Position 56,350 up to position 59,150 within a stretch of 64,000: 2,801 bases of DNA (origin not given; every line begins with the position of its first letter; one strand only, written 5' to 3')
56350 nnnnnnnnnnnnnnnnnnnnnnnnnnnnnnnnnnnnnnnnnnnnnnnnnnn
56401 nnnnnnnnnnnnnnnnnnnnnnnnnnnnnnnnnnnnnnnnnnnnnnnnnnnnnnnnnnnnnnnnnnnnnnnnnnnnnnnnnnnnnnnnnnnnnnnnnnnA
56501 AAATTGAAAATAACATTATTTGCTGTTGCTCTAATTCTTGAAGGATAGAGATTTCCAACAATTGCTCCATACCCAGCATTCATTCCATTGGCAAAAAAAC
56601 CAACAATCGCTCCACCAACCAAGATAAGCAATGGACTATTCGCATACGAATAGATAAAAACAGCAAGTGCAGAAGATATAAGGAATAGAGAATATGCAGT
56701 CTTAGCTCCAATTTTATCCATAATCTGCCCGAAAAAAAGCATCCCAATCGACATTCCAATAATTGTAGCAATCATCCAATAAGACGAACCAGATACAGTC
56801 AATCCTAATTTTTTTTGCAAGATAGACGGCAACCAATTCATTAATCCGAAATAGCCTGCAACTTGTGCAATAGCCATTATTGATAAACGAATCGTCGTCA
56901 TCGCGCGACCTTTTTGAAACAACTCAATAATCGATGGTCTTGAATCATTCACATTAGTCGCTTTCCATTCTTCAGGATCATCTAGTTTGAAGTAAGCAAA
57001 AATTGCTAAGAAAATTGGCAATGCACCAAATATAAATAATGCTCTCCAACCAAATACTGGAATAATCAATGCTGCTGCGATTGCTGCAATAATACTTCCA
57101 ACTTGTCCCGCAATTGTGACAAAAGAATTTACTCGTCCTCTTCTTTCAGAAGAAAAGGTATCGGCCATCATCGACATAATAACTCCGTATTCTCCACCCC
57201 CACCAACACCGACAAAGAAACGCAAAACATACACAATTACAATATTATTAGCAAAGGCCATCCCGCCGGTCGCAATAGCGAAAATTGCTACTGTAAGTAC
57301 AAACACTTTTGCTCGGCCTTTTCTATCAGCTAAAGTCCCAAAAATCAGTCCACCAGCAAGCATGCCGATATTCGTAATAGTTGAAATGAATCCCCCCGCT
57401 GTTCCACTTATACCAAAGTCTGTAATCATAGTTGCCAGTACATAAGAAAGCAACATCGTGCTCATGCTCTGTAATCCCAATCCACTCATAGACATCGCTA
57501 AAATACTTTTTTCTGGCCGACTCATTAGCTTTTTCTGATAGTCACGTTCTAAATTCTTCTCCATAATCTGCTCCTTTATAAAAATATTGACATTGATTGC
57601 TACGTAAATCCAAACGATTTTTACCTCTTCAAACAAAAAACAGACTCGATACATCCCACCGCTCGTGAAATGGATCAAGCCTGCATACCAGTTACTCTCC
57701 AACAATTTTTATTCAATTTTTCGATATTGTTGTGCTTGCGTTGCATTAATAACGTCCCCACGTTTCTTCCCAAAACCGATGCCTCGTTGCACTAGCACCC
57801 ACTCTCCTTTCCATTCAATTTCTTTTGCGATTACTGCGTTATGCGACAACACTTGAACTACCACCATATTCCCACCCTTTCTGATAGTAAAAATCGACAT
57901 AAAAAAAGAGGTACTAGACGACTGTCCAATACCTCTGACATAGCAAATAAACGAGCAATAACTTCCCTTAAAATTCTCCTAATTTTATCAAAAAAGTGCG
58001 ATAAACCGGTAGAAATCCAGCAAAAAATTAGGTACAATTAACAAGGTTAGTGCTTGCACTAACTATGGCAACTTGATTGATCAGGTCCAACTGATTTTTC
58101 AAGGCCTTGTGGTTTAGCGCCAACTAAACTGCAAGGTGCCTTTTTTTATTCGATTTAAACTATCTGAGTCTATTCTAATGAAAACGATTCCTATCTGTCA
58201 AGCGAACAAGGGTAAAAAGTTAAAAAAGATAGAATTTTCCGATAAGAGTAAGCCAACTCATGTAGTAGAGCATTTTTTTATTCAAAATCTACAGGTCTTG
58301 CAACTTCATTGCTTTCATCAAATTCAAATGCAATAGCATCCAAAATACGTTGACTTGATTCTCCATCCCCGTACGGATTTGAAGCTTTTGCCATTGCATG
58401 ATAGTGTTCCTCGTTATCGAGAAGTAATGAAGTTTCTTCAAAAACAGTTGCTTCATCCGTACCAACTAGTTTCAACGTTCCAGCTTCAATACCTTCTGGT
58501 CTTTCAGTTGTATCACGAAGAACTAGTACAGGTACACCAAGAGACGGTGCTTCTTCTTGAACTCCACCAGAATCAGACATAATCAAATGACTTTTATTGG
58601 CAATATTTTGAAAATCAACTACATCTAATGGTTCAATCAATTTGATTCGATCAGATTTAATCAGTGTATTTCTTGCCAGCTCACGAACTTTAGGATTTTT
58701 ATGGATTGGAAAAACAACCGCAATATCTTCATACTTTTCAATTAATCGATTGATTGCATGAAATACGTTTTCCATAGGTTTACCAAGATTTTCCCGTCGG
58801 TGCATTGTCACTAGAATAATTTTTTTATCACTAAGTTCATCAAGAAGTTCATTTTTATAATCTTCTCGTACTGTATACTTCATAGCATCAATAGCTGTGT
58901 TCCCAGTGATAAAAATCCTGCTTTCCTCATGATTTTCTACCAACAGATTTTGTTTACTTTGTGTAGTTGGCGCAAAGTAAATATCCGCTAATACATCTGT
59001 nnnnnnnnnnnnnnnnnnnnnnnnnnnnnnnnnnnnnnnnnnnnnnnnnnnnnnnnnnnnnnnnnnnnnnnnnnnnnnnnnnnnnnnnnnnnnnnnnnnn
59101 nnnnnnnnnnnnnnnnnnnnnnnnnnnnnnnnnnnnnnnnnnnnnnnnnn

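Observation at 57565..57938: Stand-alone CAT-domain (BglG/SacY-type RNA-binding) gene directly abutting a RAT-like/terminator attenuator at the head of a six-gene operon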

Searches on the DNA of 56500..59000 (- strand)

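Call 4: search_rna_families(source=window, start=56500, end=59000, threshold=evalue, max_evalue=10, show_alignments=3)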
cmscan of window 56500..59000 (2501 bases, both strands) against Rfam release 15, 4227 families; matches with E-value up to 10: 3.
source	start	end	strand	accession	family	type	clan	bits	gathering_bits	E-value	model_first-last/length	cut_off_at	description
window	56865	56946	-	RF03752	MIR5292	Gene; miRNA;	-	22.5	105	0.6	1-94/94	no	MIR5292 microRNA precursor family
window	57105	57175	-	RF01647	ceN61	Gene; snRNA; snoRNA; CD-box;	-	18.3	60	1.4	1-72/72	no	Caenorhabditis snoRNA ceN61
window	57812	57836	+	RF01338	CRISPR-DR25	Gene; CRISPR;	CL00014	18.2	36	4.1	1-25/25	no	CRISPR RNA direct repeat element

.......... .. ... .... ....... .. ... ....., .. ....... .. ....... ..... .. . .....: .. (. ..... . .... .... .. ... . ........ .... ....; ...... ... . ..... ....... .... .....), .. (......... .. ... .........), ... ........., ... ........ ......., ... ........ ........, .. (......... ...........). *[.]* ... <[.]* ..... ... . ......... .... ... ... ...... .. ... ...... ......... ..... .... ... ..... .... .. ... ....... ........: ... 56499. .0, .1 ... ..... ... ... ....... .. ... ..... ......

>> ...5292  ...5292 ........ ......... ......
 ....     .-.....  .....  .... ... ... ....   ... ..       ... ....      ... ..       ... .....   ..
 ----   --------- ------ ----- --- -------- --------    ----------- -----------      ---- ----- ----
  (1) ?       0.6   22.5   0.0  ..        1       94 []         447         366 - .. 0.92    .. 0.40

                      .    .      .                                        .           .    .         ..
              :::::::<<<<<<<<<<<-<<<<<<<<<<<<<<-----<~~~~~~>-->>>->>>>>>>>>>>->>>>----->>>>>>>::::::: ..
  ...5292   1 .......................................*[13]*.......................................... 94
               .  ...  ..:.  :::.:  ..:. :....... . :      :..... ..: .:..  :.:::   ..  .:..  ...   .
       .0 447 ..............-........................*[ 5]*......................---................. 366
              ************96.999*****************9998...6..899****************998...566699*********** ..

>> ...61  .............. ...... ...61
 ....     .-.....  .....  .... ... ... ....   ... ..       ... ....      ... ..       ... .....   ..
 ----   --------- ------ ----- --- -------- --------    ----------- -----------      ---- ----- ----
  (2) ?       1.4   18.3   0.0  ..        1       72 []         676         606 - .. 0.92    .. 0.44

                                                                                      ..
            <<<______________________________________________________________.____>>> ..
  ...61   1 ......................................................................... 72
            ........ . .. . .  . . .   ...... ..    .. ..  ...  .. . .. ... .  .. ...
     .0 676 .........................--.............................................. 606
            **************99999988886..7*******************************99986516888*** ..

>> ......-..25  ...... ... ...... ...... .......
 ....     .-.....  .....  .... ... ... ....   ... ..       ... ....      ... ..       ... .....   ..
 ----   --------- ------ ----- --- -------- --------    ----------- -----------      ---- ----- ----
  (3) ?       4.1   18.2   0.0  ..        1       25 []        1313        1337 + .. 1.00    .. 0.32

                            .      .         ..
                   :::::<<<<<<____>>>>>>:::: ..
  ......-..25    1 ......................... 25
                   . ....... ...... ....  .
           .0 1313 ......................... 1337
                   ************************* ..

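Call 36: search_rna_families(sources=[L013, L017, L022, L023, L010, L015, L009, L021], threshold=evalue, max_evalue=5)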
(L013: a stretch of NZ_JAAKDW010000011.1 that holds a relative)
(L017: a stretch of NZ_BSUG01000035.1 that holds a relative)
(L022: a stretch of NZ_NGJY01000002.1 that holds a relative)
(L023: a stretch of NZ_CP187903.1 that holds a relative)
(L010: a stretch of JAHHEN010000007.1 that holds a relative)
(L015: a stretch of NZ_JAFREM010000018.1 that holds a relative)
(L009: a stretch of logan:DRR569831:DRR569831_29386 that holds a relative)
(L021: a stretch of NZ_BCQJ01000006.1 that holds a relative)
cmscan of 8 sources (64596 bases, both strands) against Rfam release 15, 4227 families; matches with E-value up to 5: 10.
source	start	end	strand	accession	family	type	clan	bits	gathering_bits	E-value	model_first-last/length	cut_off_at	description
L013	471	568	-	RF00167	Purine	Cis-reg; riboswitch;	CL00123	63.6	37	9.9e-09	1-102/102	no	Purine riboswitch aptamer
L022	6516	6572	+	RF03751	mir-7445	Gene; miRNA;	-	35.6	79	0.01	1-60/60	no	mir-7445 microRNA precursor family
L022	2472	2559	+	RF01776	RatA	Gene; antitoxin;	-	35.3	49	0.5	1-91/91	no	RNA anti-toxin A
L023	6531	6590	+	RF02891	AgrB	Gene; antisense;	-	32.9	40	0.12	1-84/84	no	ArsR-gov region gene B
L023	6535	6591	+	RF02901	AaHKsRNA41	Gene; sRNA;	-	30.5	97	0.004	1-187/187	no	Aggregatibacter sRNA 41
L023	705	802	+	RF00506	Thr_leader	Cis-reg; leader;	-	30.2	55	0.13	1-118/118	no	Threonine operon leader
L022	6516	6575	-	RF03353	MIR5291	Gene; miRNA;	-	28.9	54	0.55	1-65/65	no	MIR5291 microRNA precursor family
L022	6522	6567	+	RF03353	MIR5291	Gene; miRNA;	-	27.7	54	1.1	1-65/65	no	MIR5291 microRNA precursor family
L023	2667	2829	-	RF04180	BTnc231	Gene; sRNA;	-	26.4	80.4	0.29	1-154/154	no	Bacteroides sRNA BTnc231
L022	6520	6576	+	RF00739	MIR476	Gene; miRNA;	-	25.8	80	2.2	1-92/92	no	MIR476 microRNA precursor family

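Call 37: search_dna_similar(query=window:57620-58210:-, collection=plasmids, mode=distant, max_rows=30)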
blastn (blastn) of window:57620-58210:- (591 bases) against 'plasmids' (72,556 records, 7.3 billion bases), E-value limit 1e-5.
Records with a match: 2; places in all: 2; records where one place covers at least 80% of the query: 0.
Best place of each record, by identity: 60-80% 2.
By first word of the organism name: Enterococcus 2.
By predicted mobility (MOB-suite, as given by PLSDB): mobilizable 1; non-mobilizable 1.
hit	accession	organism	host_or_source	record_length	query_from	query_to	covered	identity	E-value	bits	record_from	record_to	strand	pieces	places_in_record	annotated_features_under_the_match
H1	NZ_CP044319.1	Enterococcus faecium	Homo sapiens,Rectal swab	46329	55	201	25%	72.7%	2e-12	82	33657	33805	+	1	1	none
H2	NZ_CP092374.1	Enterococcus faecium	dog,Cell culture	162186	65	186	21%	74.0%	9e-11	75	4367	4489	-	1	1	none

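Call 38: get_annotated_region(hit=H1, flank=5000)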
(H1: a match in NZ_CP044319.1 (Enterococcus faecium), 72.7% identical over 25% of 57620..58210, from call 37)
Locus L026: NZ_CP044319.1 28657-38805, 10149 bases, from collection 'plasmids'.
description: Enterococcus faecium strain 15-307-1 plasmid p15-307-1_03, complete sequence
organism: Enterococcus faecium (NCBI taxid 1352)
taxonomy: Bacteria; Bacillota; Bacilli; Lactobacillales; Enterococcaceae; Enterococcus; Enterococcus faecium
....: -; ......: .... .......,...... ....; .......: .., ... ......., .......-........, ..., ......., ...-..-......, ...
typing (MOB-suite, as given by PLSDB): mobilizable; replicon rep_cluster_1018,rep_cluster_185; relaxase MOBV
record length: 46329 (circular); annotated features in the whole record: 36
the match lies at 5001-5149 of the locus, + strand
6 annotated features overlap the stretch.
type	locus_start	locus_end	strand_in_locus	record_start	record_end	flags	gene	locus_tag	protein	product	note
CDS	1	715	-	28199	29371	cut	-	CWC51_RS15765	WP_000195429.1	IS256-like element IS256 family transposase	GO:0006313 - DNA transposition [Evidence IEA]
CDS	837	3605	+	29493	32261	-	-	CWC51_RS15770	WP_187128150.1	hypothetical protein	-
CDS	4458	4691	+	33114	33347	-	-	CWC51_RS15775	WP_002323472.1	helix-turn-helix transcriptional regulator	-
CDS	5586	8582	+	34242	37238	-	-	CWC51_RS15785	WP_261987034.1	glycoside hydrolase family 2 TIM barrel-domain containing protein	GO:0005975 - carbohydrate metabolic process [Evidence IEA]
CDS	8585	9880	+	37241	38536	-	-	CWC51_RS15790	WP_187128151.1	ABC transporter substrate-binding protein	-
CDS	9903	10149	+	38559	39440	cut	-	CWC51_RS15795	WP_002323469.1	sugar ABC transporter permease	-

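Call 39: get_annotated_region(hit=H2, flank=5000)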
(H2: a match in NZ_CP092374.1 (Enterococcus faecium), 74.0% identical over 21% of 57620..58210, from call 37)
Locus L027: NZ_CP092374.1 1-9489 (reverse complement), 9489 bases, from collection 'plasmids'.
description: Enterococcus faecium strain V13-21-E11-012-001 plasmid pK21EFM001_1_3, complete sequence
organism: Enterococcus faecium (NCBI taxid 1352)
taxonomy: Bacteria; Bacillota; Bacilli; Lactobacillales; Enterococcaceae; Enterococcus; Enterococcus faecium
host: -; source: dog,Cell culture; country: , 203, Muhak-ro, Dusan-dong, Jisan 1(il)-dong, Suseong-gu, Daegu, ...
typing (MOB-suite, as given by PLSDB): non-mobilizable
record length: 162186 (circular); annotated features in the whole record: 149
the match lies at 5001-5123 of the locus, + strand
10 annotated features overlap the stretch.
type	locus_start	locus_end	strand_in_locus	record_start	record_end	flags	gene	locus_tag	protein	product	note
CDS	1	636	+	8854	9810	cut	-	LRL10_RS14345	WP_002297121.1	aromatic acid exporter family protein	-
CDS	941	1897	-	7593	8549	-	-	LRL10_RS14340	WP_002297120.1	Gfo/Idh/MocA family oxidoreductase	-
CDS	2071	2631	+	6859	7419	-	-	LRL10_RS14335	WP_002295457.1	hypothetical protein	-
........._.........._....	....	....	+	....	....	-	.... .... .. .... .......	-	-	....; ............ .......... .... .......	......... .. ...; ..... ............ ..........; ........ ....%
CDS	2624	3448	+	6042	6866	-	-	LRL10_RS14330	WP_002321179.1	M15 family metallopeptidase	-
CDS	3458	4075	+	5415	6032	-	-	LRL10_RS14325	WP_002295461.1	glycoside hydrolase family 73 protein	-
CDS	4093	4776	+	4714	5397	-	-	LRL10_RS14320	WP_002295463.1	hydrolase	-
CDS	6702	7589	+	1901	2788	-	-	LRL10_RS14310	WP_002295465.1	sugar ABC transporter permease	-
CDS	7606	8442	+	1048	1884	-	-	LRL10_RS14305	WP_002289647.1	carbohydrate ABC transporter permease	GO:0008643 - carbohydrate transport [Evidence IEA]; GO:0055085 - transmembrane transport [Evidence IEA]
CDS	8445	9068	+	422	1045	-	-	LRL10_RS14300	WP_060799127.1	hypothetical protein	-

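Call 53: build_rna_model(alignment_id=A3, structure=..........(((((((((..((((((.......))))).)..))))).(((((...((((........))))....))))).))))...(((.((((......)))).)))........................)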
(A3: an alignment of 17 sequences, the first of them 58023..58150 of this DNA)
Model R1 built from alignment A3 (17 sequences, 136 columns); structure: as given.
model positions 127; base pairs 31; branch points 2; effective number of sequences 1.95; information 0.59 bits per position. Calibrated on 0.2 Mb of random sequence (short: E-values are rough).
structure used (alignment columns):
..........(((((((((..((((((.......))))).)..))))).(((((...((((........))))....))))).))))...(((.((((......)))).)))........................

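Call 54: search_with_rna_model(model_id=R1, sources=[window, L001, L002, L003, L004, L005, L006, L009, L010, L012, L013, L014, L015, L016, L017, L018, L019, L021, L022, L023, L025, L026, L027], max_evalue=1)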
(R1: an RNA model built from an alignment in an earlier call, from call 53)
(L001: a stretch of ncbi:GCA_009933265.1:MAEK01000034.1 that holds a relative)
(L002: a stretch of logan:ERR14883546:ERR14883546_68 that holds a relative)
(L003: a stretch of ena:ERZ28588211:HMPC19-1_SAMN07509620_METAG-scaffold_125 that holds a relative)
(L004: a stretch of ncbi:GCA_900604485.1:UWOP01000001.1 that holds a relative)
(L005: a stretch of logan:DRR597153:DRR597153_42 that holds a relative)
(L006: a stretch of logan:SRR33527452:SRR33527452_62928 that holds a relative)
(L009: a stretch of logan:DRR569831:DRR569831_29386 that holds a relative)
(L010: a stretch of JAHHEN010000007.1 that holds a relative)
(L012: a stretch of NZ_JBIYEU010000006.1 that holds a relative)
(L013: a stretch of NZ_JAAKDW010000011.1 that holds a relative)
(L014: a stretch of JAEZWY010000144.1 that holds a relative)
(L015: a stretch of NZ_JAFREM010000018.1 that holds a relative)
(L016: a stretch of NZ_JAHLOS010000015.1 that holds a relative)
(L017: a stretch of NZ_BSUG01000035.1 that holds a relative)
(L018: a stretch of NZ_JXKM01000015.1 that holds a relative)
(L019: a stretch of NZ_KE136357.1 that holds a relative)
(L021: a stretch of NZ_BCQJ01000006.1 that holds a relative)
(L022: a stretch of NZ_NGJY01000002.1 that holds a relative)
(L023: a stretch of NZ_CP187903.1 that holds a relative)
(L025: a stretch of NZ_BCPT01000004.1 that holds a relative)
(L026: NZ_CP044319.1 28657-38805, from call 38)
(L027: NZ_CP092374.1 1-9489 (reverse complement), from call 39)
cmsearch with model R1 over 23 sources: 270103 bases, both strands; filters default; matches with E-value up to 1: 45.
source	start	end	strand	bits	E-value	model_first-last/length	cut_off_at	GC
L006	289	415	+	141.3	1.3e-30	1-127/127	no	0.42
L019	3518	3644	+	140.5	2e-30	1-127/127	no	0.41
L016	7020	7146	-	139.4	3.6e-30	1-127/127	no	0.42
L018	451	577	-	138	7.9e-30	1-127/127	no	0.41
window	58024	58150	-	134.1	6.9e-29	1-127/127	no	0.38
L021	2364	2490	-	131.8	2.3e-28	1-127/127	no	0.43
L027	4997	5124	+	131.4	2.9e-28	1-127/127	no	0.42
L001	7718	7844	+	131.2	3.3e-28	1-127/127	no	0.37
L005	7718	7845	+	129.6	8e-28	1-127/127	no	0.37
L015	4797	4924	+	128.6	1.4e-27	1-127/127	no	0.44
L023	6766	6894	+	127.6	2.4e-27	1-127/127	no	0.43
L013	6158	6285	-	126.4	4.8e-27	1-127/127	no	0.45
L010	4693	4821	-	120.9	9.6e-26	1-127/127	no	0.42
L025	6477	6605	+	120.9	9.6e-26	1-127/127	no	0.42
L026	5007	5135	+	120.9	9.6e-26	1-127/127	no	0.42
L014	1807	1932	+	117.2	7.6e-25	1-127/127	no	0.4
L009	27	153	+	117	8.4e-25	1-127/127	no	0.48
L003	7807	7932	+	117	8.4e-25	1-127/127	no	0.39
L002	5623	5748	+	115.4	2e-24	1-127/127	no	0.41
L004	7724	7847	+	113.6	5.4e-24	1-127/127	no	0.4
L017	4838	4966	-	104.9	6.3e-22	1-127/127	no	0.4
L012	7655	7779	-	103.8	1.1e-21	1-127/127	no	0.33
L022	2234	2360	-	82.9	1.2e-16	1-127/127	no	0.39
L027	4968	5090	-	41.7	8e-07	1-127/127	no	0.4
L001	7706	7811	-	31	0.00029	1-127/127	no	0.37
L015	4765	4891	-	30.5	0.00039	1-127/127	no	0.43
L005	7705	7812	-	28.9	0.00092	1-127/127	no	0.37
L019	3507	3611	-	28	0.0015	1-127/127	no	0.4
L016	7053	7161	+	27.9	0.0016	1-127/127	no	0.4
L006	274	382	-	27.9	0.0016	1-127/127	no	0.4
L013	6192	6305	+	27.8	0.0017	1-127/127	no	0.42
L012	7686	7788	+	27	0.0026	1-127/127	no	0.32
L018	484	592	+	25.8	0.005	1-127/127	no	0.4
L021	2397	2507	+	25.4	0.0064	1-127/127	no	0.41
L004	7712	7814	-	24.8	0.009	1-127/127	no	0.4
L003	7795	7899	-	21.2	0.063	1-127/127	no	0.39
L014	1796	1899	-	20.8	0.082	1-127/127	no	0.39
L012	6651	6750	-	20.5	0.094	1-127/127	no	0.31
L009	11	120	-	19.7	0.14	1-127/127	no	0.46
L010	4729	4854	+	19.4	0.17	1-127/127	no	0.44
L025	6444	6569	-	19.4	0.17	1-127/127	no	0.44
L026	4974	5099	-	19.4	0.17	1-127/127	no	0.44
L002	5611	5715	-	19.3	0.18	1-127/127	no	0.41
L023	6736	6860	-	18.3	0.32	1-127/127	no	0.42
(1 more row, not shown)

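Call 56: search_with_rna_model(model_id=R1, sources=[L028, L029, L030, L031, L032, L033, L034, L035, L036, L037, L038, L039, L040, L041, L042, L043, L044, L045, L046, L047, L048, L049, L050, L051, L052, L053, L054, L055, L056, L057, L058], max_evalue=0.0001)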
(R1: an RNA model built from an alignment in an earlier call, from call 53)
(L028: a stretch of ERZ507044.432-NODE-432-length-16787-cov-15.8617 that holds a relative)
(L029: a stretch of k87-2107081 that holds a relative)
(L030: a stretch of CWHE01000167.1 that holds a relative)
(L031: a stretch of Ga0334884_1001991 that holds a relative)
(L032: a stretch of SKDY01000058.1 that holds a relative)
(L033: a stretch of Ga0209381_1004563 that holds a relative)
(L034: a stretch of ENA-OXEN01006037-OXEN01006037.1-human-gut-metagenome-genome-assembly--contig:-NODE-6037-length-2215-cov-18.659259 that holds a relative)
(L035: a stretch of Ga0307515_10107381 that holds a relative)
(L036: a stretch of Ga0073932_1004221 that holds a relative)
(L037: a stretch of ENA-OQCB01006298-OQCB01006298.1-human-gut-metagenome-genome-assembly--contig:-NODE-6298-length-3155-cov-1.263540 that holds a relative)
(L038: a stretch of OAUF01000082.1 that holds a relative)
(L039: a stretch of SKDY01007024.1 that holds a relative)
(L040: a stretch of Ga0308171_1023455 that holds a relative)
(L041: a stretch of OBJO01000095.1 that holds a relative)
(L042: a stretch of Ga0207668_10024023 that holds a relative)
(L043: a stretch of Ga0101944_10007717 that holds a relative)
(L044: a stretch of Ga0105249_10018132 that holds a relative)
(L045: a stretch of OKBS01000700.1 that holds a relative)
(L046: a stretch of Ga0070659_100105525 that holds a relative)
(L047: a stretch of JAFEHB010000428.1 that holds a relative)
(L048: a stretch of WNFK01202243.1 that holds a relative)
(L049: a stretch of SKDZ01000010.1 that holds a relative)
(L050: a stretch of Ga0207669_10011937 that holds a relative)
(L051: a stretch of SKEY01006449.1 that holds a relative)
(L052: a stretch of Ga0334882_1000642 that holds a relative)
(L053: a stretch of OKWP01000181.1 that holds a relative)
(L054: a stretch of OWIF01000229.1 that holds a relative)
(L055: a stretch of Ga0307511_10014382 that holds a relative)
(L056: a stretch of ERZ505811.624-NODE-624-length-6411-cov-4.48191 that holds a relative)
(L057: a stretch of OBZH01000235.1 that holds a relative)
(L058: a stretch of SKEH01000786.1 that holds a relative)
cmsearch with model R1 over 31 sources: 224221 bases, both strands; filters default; matches with E-value up to 0.0001: 20.
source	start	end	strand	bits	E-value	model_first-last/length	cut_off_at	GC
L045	2425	2551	+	142.3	6.2e-31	1-127/127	no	0.41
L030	1124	1250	-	141.9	7.5e-31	1-127/127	no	0.42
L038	9338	9464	+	141.4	9.9e-31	1-127/127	no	0.41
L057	5275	5401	-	140.4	1.8e-30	1-127/127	no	0.4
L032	5853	5979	-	138.4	5.4e-30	1-127/127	no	0.42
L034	725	851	+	138.4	5.4e-30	1-127/127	no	0.42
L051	2333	2459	+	138.4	5.4e-30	1-127/127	no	0.42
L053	2739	2865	-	138.4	5.4e-30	1-127/127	no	0.42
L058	6390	6516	-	138.4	5.4e-30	1-127/127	no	0.42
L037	2857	2983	+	136.7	1.3e-29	1-127/127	no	0.42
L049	1245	1373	-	120.9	8e-26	1-127/127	no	0.42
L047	4157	4285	+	120.6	9.2e-26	1-127/127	no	0.4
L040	1577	1705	-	119.6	1.6e-25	1-127/127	no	0.4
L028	3142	3270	-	118.5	2.9e-25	1-127/127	no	0.41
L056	2823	2951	+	118.5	2.9e-25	1-127/127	no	0.41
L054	2972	3097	-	117.4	5.6e-25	1-127/127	no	0.38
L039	3005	3130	-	117.2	6.3e-25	1-127/127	no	0.4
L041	10351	10476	+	117.2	6.3e-25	1-127/127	no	0.4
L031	8448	8573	+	115.7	1.4e-24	1-127/127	no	0.37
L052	9041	9166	+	115.7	1.4e-24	1-127/127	no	0.37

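Call 83: search_dna_similar(query=L027:4960-5240:+, collection=plasmids, mode=distant, max_rows=40, max_evalue=0.001)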
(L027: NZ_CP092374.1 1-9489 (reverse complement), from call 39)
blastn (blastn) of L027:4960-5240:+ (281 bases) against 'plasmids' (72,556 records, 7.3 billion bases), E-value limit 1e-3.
Records with a match: 2; places in all: 2; records where one place covers at least 80% of the query: 1.
Best place of each record, by identity: >=99% 1; 80-90% 1.
By first word of the organism name: Enterococcus 2.
By predicted mobility (MOB-suite, as given by PLSDB): non-mobilizable 1; mobilizable 1.
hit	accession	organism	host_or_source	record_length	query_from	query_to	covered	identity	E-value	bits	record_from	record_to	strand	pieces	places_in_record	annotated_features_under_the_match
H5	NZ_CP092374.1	Enterococcus faecium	dog,Cell culture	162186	1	281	100%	100.0%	2e-141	508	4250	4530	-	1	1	none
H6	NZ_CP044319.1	Enterococcus faecium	Homo sapiens,Rectal swab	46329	82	162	29%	84.3%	2e-14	86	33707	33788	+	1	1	none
